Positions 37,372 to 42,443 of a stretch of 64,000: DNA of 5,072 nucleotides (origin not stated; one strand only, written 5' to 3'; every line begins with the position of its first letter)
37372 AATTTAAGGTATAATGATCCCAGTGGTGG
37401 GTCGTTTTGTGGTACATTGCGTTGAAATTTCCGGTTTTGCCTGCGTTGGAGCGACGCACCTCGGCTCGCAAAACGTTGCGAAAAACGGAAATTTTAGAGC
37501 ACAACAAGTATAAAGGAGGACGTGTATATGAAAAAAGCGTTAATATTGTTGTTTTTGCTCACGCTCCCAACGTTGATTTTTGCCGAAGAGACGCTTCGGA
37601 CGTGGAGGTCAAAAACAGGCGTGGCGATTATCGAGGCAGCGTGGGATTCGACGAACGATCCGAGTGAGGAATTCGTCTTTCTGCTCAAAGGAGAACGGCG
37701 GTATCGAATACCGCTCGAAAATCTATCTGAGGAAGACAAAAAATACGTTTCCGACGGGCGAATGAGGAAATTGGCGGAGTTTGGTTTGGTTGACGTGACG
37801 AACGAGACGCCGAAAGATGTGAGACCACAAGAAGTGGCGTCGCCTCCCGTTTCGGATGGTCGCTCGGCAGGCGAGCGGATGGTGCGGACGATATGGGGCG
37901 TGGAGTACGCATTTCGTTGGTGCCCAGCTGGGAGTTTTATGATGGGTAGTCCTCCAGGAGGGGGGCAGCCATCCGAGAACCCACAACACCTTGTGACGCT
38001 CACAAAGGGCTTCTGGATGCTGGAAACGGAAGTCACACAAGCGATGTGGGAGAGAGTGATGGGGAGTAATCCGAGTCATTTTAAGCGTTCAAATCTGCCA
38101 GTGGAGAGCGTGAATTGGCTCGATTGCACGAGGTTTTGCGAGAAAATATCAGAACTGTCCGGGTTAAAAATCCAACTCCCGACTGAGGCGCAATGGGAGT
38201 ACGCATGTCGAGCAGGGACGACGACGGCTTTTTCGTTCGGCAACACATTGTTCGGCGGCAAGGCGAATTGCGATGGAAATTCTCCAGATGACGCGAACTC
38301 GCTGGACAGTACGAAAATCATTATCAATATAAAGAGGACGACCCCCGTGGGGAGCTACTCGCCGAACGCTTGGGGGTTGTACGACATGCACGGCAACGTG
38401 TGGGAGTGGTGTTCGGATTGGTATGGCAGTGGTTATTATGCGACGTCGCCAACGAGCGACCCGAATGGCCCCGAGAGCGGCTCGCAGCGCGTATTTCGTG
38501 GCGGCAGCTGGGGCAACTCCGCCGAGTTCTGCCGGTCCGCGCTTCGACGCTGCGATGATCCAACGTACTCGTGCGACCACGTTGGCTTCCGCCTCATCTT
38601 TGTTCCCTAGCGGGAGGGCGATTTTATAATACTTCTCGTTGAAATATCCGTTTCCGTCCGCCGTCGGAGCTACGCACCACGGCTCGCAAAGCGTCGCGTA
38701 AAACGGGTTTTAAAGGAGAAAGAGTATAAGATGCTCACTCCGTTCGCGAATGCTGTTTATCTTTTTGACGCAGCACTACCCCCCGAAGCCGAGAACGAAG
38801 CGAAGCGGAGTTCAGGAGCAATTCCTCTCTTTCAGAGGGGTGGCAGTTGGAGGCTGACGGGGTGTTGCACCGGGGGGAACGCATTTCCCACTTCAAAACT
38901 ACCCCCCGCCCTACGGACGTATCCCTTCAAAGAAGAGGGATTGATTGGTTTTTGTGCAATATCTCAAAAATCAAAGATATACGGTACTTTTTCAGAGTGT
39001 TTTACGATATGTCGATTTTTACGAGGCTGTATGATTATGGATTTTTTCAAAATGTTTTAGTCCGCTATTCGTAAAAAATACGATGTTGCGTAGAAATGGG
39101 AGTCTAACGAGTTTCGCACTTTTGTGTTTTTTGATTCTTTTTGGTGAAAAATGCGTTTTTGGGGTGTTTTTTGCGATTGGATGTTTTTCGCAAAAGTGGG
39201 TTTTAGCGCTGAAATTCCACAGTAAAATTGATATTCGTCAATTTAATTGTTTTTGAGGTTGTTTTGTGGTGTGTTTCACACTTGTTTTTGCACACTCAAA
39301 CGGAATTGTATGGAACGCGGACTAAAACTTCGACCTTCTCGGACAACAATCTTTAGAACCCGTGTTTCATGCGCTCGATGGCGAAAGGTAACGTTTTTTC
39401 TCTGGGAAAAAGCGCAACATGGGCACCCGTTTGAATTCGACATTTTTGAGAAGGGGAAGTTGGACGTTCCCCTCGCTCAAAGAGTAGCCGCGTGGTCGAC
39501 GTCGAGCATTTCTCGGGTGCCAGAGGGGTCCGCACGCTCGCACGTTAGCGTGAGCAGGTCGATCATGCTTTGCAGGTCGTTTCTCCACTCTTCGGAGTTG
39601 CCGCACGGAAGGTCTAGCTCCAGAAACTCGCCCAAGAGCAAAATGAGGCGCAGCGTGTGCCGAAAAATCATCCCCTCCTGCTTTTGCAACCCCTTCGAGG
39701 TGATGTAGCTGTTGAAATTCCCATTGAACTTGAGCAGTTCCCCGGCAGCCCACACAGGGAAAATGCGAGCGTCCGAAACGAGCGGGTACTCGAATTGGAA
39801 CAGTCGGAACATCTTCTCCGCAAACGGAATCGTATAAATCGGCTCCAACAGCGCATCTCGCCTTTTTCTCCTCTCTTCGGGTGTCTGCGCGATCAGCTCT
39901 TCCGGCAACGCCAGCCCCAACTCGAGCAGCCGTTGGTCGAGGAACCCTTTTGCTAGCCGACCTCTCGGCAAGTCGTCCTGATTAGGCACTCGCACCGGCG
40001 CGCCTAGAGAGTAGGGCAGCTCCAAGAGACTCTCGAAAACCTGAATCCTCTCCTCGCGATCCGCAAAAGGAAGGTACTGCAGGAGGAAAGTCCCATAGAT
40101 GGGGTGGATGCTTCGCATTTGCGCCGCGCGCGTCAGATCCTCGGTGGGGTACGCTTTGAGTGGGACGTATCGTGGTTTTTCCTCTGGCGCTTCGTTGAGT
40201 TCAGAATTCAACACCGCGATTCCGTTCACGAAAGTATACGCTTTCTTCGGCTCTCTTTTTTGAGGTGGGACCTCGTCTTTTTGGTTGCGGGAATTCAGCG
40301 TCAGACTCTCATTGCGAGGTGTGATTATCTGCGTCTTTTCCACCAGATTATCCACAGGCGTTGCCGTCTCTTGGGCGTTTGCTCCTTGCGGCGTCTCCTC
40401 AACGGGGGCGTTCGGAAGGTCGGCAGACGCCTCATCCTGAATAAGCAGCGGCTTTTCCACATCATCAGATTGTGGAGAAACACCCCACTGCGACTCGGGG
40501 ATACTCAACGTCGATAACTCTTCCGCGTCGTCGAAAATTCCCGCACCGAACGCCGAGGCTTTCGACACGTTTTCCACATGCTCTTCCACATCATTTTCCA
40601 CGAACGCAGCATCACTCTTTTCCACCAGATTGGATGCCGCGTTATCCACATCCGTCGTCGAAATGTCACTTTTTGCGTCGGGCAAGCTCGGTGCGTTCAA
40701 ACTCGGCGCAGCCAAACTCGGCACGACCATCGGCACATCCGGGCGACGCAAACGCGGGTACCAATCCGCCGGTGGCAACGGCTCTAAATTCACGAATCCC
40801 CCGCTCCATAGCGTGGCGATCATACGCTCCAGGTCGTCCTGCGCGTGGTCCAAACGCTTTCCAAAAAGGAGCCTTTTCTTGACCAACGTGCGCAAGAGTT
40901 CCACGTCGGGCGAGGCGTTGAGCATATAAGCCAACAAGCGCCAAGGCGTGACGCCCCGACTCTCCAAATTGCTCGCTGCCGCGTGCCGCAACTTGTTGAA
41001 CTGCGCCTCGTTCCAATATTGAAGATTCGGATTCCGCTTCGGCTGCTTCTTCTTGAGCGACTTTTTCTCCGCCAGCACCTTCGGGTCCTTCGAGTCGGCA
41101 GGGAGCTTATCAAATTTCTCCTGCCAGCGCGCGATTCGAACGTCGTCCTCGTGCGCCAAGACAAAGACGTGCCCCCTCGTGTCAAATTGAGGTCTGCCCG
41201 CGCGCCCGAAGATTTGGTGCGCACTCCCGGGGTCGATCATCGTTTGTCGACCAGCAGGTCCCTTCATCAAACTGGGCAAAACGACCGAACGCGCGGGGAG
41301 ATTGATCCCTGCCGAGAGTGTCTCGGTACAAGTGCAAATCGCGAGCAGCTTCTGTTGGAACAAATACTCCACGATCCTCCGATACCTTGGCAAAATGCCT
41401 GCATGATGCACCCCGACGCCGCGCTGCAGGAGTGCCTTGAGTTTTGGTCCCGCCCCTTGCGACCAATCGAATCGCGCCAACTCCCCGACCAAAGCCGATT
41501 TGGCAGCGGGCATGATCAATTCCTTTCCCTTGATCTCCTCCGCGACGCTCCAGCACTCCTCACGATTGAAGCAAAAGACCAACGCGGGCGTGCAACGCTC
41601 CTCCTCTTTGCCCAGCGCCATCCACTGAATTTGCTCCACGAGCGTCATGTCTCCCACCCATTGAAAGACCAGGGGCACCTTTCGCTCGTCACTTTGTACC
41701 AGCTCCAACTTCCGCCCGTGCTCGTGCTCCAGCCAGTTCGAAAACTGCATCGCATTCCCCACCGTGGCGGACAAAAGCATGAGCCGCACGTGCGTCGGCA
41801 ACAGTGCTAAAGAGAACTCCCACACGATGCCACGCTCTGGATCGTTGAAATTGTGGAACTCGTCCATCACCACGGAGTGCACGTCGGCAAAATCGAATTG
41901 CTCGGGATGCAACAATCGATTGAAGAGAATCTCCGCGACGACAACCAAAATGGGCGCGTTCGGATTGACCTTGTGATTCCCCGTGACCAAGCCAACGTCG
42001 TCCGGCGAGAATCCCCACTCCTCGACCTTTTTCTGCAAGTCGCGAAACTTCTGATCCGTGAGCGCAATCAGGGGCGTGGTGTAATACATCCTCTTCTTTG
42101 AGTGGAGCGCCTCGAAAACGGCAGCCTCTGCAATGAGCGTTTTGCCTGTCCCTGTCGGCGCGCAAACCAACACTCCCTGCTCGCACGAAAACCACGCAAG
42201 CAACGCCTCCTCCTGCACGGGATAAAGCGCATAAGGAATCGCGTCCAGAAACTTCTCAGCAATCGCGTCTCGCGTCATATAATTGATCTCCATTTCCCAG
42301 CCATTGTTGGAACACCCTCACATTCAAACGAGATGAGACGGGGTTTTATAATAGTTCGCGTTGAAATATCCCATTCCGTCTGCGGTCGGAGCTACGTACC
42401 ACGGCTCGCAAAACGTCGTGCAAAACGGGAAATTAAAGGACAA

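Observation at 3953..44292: Very dense family of ~101-108 bp palindromic intergenic elements, oriented toward downstream gene starts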

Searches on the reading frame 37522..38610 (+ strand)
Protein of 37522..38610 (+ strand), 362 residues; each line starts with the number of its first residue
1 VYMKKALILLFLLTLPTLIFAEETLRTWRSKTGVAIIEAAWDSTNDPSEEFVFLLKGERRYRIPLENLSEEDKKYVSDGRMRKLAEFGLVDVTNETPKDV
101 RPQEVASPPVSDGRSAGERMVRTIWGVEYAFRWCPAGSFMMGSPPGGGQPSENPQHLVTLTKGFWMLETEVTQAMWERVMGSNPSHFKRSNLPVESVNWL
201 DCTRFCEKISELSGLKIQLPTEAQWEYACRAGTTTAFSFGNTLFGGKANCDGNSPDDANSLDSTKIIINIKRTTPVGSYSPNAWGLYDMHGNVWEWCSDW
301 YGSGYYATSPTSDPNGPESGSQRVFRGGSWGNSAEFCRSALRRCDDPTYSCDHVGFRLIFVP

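Call 12: search_protein_families(library=ncbifam, proteins=[window:37522-38610:+])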
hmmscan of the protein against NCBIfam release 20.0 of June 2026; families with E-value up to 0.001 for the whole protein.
window:37522-38610:+ (362 aa): 8 families
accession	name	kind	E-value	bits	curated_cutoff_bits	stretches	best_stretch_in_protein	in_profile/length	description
NF051459.1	pyoverdine_PvdO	equivalog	9.2e-32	110.2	500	1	135-359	40-277/280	dihydropyoverdine dehydrogenase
TIGR03525.2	GldK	equivalog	1.3e-27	97.2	350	1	191-359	219-404/408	T9SS ring complex lipoprotein PorK/GldK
TIGR03440.2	egtB_TIGR03440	equivalog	3.2e-14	52.9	360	1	217-358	293-412/413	ergothioneine biosynthesis protein EgtB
TIGR04344.1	ovoA_Nterm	equivalog_domain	5.3e-12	45.4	400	1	164-359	270-444/444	5-histidylcysteine sulfoxide synthase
NF041186.1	SenA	equivalog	1.4e-11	44.4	420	1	176-358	256-380/382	selenoneine synthase SenA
TIGR03524.1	GldJ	equivalog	4.8e-11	42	458.2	1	273-301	337-365/559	gliding motility lipoprotein GldJ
TIGR02171.1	Fb_sc_TIGR02171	subfamily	9.5e-10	37.1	544.35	1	218-360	160-281/912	TIGR02171 family lipoprotein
TIGR03530.1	GldJ_short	equivalog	4.3e-06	25.9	382.9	0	273-357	289-387/396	gliding motility lipoprotein GldJ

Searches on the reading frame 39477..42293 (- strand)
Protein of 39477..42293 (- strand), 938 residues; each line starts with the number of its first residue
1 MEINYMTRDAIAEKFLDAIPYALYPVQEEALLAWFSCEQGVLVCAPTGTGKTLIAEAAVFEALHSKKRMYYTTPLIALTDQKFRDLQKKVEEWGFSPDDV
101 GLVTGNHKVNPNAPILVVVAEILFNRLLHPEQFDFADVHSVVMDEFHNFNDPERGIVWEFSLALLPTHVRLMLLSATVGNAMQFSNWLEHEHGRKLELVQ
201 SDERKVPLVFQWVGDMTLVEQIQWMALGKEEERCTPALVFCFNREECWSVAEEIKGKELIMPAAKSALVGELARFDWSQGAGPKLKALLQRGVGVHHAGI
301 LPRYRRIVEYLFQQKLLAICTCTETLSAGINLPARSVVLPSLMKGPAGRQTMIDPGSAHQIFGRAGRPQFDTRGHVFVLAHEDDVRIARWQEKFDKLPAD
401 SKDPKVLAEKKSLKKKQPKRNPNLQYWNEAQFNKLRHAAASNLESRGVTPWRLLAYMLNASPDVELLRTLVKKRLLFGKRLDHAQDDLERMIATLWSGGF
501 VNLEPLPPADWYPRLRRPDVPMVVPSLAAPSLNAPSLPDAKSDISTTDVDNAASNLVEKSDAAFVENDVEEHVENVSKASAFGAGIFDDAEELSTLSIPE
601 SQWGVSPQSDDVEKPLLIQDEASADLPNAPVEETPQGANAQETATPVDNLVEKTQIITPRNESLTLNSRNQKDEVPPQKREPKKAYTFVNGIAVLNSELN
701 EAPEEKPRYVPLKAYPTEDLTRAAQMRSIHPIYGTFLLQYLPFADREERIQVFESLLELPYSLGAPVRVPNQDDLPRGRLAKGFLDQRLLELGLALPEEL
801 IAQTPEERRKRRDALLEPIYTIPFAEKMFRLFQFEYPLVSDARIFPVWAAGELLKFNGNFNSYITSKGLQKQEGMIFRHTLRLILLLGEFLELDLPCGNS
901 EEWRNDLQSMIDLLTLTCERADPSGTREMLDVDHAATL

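Call 12: search_protein_families(library=ncbifam, proteins=[window:39477-42293:-])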
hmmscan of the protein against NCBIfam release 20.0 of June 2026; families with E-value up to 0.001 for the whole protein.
window:39477-42293:- (938 aa): 9 families
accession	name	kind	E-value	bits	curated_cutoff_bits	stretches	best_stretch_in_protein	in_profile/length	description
NF002654.0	PRK02362.1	equivalog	5.5e-45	153.9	887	1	21-385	22-399/739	ATP-dependent DNA helicase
NF040935.1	helicase_Hel308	equivalog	6.3e-42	143.6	1200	1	22-382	26-402/704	ATP-dependent DNA helicase Hel308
NF001308.0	PRK00254.1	equivalog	2.9e-38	131.6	1216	1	22-385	23-390/720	ATP-dependent DNA helicase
NF002251.0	PRK01172.1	equivalog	6.8e-36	123.7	891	1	19-380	19-375/674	ATP-dependent DNA helicase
TIGR04121.1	DEXH_lig_assoc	equivalog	1.5e-18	66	850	1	13-206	4-213/804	ligase-associated DNA damage response DEXH box helicase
NF010338.0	PRK13767.1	equivalog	5.1e-06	25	849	0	23-68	34-78/877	ATP-dependent helicase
TIGR00643.1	recG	equivalog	1.3e-05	24.1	659.4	1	10-177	223-395/629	ATP-dependent DNA helicase RecG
NF010337.0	PRK13766.1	equivalog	0.00055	18.2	610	1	36-148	28-143/781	Hef nuclease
NF008163.0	PRK10917.1-1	equivalog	0.00098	17.5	796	0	42-157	293-410/692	ATP-dependent DNA helicase RecG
